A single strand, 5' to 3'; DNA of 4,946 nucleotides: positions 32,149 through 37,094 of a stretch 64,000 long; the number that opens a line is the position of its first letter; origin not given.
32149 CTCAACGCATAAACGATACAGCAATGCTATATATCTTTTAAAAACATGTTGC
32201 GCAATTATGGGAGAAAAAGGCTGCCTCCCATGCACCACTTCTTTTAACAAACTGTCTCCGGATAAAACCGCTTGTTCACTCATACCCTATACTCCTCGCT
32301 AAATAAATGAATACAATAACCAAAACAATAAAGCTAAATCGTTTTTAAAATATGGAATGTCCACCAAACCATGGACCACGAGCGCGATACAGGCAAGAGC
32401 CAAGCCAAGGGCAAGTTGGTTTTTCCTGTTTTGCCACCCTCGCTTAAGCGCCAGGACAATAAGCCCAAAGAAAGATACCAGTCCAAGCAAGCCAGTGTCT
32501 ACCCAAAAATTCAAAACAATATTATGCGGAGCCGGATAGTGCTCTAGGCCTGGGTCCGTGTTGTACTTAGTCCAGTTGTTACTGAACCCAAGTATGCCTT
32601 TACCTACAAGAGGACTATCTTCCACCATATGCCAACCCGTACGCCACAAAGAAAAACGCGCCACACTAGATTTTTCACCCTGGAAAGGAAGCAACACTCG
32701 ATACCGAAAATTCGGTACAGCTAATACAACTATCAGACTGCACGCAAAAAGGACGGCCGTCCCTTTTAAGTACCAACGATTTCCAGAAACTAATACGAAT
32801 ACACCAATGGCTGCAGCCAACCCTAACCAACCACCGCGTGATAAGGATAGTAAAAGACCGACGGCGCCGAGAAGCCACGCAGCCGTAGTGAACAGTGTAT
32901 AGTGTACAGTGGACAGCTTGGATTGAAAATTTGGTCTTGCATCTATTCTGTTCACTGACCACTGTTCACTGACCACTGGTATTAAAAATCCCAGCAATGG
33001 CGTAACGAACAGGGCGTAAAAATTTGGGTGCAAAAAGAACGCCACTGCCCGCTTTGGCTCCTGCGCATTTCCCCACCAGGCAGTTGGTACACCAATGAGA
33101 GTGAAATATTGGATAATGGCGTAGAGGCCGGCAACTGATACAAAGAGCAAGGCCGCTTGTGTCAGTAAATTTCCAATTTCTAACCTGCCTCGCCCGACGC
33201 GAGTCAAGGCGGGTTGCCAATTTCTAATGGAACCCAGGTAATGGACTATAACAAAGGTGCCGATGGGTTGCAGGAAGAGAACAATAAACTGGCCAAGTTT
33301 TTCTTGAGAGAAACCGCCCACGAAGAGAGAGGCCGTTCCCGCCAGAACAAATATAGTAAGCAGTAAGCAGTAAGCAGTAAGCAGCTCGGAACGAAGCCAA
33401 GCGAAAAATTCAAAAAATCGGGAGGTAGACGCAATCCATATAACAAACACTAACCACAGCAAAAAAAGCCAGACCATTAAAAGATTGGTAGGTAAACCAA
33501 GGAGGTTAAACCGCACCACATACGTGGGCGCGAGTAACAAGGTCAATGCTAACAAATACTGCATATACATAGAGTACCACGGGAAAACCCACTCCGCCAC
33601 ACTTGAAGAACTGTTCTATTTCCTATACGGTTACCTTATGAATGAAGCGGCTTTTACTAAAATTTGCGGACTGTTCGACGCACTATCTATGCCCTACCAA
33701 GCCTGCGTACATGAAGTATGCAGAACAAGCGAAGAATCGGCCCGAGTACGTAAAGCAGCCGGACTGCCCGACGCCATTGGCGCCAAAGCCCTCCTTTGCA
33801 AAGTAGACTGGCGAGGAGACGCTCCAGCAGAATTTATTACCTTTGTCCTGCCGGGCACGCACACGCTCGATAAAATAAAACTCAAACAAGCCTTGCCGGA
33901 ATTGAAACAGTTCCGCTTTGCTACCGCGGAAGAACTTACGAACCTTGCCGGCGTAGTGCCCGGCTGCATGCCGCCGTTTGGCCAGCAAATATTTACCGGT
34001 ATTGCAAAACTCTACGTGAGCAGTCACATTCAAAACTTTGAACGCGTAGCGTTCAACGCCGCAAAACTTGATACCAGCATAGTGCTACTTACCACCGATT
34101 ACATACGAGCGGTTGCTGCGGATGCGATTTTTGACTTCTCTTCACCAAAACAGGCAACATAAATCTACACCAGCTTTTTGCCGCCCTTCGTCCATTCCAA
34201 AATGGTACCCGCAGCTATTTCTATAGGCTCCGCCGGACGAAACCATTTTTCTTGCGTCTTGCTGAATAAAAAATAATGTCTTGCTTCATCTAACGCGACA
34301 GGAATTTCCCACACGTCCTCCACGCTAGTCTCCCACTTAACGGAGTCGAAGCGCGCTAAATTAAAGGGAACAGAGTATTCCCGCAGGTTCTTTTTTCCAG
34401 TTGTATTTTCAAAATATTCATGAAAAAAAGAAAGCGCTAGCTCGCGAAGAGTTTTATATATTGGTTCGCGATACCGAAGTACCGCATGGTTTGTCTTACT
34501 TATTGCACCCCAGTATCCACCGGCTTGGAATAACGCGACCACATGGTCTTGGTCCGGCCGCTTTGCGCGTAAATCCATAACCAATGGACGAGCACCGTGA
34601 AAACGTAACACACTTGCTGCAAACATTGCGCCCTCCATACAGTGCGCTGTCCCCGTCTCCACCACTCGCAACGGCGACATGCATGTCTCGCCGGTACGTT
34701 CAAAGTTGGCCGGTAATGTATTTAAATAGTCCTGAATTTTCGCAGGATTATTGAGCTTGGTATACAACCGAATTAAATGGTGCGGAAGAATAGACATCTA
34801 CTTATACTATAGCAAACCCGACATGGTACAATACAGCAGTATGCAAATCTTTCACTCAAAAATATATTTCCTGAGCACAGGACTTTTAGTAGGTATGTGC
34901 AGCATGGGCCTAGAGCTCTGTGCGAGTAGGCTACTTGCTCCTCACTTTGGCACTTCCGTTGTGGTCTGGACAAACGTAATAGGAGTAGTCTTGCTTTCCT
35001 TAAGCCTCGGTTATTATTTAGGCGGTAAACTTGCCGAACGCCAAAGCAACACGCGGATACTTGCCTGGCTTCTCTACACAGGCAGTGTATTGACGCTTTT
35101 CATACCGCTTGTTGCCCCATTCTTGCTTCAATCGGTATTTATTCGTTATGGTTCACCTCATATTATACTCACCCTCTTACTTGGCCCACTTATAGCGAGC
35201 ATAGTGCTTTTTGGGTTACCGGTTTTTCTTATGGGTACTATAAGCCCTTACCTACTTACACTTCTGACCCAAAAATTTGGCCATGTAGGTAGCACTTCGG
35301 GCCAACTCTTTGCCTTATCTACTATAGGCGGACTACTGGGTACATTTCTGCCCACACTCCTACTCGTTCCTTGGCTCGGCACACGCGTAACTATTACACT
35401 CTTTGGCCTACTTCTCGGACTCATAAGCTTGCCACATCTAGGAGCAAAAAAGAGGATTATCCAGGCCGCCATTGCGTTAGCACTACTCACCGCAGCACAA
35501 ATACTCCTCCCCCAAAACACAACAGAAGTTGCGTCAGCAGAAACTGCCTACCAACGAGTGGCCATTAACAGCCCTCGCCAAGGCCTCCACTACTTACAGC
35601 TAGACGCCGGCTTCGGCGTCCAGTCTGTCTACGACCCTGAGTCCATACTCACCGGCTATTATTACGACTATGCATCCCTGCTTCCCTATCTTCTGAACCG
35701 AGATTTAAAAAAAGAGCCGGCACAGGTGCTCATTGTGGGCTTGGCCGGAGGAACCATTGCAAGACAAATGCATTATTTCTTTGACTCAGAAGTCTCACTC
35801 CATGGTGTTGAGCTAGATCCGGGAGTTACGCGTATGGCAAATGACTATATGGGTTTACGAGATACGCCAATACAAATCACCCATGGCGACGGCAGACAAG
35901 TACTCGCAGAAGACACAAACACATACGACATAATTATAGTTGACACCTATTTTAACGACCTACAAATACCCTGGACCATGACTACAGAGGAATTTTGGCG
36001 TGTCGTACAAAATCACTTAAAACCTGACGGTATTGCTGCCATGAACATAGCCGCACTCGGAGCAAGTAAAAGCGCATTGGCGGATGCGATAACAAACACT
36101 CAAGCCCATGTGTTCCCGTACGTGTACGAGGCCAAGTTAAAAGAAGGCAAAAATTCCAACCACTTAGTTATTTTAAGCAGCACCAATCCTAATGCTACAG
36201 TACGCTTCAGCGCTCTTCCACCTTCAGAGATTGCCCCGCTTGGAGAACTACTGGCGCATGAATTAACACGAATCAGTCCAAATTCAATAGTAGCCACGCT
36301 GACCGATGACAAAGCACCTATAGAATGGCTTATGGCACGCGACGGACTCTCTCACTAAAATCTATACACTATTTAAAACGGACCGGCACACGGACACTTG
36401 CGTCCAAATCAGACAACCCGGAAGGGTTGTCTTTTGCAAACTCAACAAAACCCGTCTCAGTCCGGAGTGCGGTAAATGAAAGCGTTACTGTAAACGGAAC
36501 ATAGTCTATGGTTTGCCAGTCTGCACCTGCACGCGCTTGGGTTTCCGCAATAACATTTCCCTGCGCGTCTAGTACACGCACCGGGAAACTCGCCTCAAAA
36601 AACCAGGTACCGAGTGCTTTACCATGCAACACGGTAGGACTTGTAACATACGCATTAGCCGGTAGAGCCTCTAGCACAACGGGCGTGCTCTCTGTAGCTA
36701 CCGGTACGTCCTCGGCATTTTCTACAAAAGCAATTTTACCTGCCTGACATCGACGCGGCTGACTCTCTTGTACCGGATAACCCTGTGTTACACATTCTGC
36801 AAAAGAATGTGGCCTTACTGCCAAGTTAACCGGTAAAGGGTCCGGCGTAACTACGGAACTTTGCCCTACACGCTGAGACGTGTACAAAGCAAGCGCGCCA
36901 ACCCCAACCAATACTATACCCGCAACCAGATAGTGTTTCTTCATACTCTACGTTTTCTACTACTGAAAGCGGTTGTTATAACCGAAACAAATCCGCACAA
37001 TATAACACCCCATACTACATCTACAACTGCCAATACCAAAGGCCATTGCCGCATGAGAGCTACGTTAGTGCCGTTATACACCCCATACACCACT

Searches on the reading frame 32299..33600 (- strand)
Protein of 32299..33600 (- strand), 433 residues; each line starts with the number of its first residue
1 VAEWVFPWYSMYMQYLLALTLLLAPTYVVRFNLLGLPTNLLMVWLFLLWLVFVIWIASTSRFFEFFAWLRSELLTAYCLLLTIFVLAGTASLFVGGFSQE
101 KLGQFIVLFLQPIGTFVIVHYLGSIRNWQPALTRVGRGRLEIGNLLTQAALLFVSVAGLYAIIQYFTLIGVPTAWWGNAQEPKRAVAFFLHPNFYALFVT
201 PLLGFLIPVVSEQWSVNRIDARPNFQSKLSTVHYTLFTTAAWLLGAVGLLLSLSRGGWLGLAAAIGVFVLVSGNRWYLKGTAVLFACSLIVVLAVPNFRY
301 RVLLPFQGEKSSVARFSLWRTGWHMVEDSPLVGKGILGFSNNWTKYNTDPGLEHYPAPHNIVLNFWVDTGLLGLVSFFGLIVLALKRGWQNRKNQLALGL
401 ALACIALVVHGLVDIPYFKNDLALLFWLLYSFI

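Call 8: search_protein_families(library=pfam, proteins=[window:32299-33600:-], max_evalue=0.001)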
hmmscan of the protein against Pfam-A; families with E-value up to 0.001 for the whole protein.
window:32299-33600:- (433 aa): 1 family
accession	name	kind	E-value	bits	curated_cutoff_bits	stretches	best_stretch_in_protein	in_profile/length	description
PF04932.20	Wzy_C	-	4.9e-23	82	31.7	1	242-378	3-149/149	O-Antigen ligase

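Call 91: search_protein_families(library=ncbifam, proteins=[window:32299-33600:-], max_evalue=0.00001)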
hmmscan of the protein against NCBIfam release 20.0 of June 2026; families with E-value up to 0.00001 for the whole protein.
window:32299-33600:- (433 aa): 3 families
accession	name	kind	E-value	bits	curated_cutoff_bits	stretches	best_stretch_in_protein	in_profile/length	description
TIGR00947.1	2A73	equivalog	2.1e-15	56.7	366.4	1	158-432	134-418/425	IctB family putative bicarbonate transporter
TIGR03097.1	PEP_O_lig_1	hypoth_equivalog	8.9e-12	44.6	188.1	1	238-393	197-353/408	putative O-glycosylation ligase, exosortase A system-associated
NF012031.0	PRK15487.1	equivalog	2.6e-08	33.4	277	1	231-396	188-360/404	O-antigen ligase RfaL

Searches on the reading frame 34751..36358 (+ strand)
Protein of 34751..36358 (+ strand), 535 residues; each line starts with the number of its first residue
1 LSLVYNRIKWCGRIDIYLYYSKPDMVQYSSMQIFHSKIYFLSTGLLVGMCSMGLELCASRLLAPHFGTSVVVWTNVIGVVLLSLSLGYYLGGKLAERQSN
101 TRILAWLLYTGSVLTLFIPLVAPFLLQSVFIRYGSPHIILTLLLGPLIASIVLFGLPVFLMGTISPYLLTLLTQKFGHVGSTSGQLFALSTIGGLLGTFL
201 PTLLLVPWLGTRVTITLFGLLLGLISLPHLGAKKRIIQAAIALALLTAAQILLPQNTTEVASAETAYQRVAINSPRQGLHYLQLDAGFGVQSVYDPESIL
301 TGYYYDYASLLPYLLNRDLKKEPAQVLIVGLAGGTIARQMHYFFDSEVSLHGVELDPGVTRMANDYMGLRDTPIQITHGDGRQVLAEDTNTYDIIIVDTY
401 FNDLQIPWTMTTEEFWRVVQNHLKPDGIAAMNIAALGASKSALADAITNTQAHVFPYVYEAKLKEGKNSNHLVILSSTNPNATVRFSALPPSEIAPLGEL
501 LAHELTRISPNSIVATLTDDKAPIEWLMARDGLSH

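Call 8: search_protein_families(library=pfam, proteins=[window:34751-36358:+], max_evalue=0.001)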
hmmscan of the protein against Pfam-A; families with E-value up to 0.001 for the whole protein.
window:34751-36358:+ (535 aa): 2 families
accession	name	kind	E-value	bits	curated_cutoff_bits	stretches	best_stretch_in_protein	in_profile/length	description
PF01564.23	Spermine_synth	-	2e-09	37.7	22.9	1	320-439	16-138/186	Spermine/spermidine synthase domain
PF13649.12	Methyltransf_25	-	0.00013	23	27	1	326-427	1-97/97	Methyltransferase domain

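Call 91: search_protein_families(library=ncbifam, proteins=[window:34751-36358:+], max_evalue=0.00001)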
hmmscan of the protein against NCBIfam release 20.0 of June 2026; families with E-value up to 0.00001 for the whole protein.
window:34751-36358:+ (535 aa): 5 families
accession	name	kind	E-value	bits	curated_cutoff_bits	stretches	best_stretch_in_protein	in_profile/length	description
NF037959.1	MFS_SpdSyn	subfamily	9.4e-70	235.7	40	1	51-527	4-480/480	fused MFS/spermidine synthase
NF003380.0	PRK04457.1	equivalog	7.2e-16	58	304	1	311-434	61-181/265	polyamine aminopropyltransferase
NF002956.0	PRK03612.1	equivalog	3.1e-14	52.3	472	1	29-437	12-421/522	polyamine aminopropyltransferase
NF002010.0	PRK00811.1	equivalog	2.2e-11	43.5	260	1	304-458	64-217/287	polyamine aminopropyltransferase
TIGR00417.1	speE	equivalog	2.5e-08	33.5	249.55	1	321-457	71-209/271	spermidine synthase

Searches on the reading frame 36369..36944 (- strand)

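Call 90: search_protein_families(library=pfam, proteins=[window:36369-36944:-], max_evalue=0.001)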
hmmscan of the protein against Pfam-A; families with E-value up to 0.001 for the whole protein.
window:36369-36944:- (191 aa): 1 family
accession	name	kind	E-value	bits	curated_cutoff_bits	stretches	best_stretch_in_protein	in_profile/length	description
PF10648.15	Gmad2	-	6.4e-11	42.8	25.7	1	97-176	10-84/86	Immunoglobulin-like domain of bacterial spore germination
